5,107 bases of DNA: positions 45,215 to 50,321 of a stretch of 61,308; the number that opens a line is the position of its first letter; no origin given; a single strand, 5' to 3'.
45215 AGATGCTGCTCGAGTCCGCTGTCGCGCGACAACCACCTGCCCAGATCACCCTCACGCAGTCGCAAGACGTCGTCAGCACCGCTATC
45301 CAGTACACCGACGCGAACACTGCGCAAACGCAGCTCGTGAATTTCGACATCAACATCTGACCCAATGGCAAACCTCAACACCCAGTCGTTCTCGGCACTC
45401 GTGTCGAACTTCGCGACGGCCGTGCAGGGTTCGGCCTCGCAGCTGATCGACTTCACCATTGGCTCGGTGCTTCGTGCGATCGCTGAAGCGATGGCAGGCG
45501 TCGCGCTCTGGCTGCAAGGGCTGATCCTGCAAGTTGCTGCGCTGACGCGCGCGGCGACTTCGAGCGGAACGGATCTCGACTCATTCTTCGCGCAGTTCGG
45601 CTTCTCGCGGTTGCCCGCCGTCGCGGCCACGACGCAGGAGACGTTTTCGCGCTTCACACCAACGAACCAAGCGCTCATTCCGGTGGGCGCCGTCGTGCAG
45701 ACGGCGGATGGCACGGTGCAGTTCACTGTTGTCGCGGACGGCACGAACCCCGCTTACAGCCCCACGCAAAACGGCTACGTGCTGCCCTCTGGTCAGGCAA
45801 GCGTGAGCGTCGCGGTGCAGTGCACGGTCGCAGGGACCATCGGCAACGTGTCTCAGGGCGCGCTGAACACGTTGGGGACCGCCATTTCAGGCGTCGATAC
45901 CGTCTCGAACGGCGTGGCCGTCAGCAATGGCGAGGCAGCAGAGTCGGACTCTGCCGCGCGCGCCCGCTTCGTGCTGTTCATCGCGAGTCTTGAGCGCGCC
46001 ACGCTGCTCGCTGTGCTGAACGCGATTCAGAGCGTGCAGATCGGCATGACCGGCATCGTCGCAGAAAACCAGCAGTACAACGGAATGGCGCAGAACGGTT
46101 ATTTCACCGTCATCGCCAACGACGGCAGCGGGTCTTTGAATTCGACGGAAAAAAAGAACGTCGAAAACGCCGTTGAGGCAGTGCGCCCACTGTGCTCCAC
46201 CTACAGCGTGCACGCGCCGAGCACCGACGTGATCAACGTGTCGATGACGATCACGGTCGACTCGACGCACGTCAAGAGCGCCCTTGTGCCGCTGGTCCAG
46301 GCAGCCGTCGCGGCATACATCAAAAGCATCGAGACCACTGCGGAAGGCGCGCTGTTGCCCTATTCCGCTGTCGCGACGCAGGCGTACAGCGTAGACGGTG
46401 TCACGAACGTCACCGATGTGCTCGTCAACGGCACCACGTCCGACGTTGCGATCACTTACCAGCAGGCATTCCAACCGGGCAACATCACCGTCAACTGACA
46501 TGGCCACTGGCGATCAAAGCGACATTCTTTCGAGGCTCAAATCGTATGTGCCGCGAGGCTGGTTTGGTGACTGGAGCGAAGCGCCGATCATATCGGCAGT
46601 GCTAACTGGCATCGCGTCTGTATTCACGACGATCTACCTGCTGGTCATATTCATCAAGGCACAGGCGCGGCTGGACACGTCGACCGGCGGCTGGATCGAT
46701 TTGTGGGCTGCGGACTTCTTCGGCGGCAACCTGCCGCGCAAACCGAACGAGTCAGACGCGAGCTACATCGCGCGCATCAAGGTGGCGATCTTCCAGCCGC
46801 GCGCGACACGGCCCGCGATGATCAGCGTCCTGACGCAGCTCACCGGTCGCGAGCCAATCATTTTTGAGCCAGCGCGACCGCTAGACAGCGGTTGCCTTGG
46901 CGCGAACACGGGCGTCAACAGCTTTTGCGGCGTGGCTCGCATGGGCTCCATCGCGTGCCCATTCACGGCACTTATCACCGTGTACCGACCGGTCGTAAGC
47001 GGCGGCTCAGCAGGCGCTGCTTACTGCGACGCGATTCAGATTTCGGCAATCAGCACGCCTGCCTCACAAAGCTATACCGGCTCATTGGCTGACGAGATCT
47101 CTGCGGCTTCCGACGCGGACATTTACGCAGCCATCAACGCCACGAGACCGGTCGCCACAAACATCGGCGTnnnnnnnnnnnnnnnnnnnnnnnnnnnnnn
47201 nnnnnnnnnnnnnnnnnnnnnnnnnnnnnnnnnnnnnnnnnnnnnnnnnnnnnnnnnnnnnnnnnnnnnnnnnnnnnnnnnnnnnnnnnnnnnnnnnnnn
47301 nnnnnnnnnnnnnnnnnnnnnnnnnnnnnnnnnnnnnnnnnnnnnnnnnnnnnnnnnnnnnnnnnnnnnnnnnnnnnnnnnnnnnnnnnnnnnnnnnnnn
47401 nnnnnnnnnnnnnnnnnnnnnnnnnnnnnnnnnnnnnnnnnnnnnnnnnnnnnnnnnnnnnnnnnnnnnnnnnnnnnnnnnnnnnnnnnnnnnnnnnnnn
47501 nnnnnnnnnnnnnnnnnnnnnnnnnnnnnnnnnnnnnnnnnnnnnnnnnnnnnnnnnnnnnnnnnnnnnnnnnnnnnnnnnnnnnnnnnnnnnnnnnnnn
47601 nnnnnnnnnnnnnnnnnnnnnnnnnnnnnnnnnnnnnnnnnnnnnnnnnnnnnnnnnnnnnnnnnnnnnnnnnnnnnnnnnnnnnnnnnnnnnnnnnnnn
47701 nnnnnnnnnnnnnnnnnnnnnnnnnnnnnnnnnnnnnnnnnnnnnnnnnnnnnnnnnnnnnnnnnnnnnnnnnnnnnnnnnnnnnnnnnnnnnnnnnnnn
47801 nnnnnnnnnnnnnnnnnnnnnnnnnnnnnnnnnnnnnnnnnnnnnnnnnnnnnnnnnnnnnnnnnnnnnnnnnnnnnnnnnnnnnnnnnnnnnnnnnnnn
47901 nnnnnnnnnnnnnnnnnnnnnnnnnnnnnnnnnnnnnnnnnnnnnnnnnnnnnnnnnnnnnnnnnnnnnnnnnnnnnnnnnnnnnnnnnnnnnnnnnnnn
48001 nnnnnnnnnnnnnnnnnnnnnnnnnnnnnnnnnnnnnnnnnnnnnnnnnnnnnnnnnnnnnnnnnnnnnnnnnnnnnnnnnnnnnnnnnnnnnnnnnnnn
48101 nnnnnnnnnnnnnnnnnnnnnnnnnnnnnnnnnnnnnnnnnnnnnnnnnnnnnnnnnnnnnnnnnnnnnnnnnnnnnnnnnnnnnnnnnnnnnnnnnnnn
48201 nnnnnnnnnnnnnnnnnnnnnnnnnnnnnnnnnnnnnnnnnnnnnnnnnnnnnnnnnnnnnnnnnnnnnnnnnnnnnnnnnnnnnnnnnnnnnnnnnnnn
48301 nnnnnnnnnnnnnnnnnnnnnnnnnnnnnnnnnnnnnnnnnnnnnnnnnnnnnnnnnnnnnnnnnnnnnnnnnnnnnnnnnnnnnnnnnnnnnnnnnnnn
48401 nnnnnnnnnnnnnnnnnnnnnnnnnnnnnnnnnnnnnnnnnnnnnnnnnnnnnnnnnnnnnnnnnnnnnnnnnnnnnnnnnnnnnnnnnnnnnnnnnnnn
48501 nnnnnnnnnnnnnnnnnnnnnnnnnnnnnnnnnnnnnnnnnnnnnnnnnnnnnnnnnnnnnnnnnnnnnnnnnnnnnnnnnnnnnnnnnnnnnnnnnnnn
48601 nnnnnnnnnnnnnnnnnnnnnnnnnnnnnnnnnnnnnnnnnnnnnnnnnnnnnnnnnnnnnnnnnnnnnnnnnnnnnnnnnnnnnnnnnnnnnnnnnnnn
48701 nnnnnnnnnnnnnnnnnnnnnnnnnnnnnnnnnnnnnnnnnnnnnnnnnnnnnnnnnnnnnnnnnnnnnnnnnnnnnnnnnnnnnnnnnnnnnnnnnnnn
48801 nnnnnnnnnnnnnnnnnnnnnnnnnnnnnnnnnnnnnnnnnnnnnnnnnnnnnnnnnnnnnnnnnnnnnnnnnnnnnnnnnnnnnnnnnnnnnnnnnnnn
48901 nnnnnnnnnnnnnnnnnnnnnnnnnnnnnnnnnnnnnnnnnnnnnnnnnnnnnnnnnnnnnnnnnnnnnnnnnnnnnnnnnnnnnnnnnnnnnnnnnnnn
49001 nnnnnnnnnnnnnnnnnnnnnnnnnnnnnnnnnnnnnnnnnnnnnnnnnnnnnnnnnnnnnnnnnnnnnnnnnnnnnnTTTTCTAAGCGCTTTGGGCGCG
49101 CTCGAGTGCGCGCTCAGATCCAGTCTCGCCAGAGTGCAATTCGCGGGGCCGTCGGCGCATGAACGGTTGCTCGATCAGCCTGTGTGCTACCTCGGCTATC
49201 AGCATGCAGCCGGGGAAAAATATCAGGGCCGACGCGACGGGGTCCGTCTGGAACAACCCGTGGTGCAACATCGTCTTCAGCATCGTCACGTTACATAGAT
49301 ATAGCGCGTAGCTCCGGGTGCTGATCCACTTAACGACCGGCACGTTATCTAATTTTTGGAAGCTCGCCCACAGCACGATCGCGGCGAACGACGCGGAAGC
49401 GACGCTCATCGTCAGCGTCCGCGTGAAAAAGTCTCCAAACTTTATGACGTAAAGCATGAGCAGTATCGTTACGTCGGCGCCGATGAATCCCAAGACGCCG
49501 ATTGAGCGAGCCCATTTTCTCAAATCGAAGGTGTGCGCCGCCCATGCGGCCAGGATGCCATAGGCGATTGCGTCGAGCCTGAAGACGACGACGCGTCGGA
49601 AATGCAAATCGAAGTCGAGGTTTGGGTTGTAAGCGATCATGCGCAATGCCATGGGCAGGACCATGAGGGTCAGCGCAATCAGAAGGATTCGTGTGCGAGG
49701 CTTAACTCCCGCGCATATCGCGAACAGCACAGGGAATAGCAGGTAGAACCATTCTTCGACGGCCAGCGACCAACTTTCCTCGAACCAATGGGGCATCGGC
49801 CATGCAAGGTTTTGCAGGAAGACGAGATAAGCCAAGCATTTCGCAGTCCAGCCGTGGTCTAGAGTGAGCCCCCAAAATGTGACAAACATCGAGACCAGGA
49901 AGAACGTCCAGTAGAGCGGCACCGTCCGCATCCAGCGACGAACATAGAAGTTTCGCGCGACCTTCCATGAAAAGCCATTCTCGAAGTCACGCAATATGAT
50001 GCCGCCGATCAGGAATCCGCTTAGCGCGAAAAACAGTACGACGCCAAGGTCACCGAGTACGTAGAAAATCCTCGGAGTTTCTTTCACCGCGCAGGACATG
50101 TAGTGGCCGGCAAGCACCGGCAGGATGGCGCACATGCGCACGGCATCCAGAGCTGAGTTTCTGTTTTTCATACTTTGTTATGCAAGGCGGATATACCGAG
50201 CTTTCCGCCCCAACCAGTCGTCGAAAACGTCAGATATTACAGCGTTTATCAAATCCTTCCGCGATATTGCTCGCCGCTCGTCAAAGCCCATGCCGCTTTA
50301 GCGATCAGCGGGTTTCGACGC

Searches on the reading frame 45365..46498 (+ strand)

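Call 18: search_protein_families(library=phrogs, proteins=[window:45365-46498:+], max_evalue=0.001)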
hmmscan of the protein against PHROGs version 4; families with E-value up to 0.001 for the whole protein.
window:45365-46498:+ (377 aa): 3 families
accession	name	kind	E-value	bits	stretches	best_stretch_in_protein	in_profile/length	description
phrog_6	-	tail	1.2e-48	167.1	1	5-377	68-404/548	baseplate wedge subunit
phrog_1608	-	tail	3.1e-08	34.3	1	255-376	67-188/192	tail protein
phrog_34452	-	unknown function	5.8e-05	23.8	1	59-183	64-172/175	-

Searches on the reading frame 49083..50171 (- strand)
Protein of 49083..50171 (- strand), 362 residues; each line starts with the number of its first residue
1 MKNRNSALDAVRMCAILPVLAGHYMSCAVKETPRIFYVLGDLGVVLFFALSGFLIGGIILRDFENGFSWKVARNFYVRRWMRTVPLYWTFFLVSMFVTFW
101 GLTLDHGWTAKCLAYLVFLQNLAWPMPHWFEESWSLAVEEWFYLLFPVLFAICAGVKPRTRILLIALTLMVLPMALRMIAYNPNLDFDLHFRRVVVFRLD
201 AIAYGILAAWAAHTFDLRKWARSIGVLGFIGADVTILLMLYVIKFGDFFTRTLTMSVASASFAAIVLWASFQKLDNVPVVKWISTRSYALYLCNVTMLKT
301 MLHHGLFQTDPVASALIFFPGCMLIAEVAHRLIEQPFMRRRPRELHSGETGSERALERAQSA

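Call 18: search_protein_families(library=phrogs, proteins=[window:49083-50171:-], max_evalue=0.001)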
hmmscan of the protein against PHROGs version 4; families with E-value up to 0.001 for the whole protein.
window:49083-50171:- (362 aa): 2 families
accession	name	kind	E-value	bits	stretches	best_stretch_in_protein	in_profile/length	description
phrog_3333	-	other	2e-41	143.2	1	1-341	2-358/372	O-acetyltransferase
phrog_6705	-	moron, auxiliary metabolic gene and host takeover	5.8e-19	68.8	1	8-341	12-344/647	O-antigen acetylase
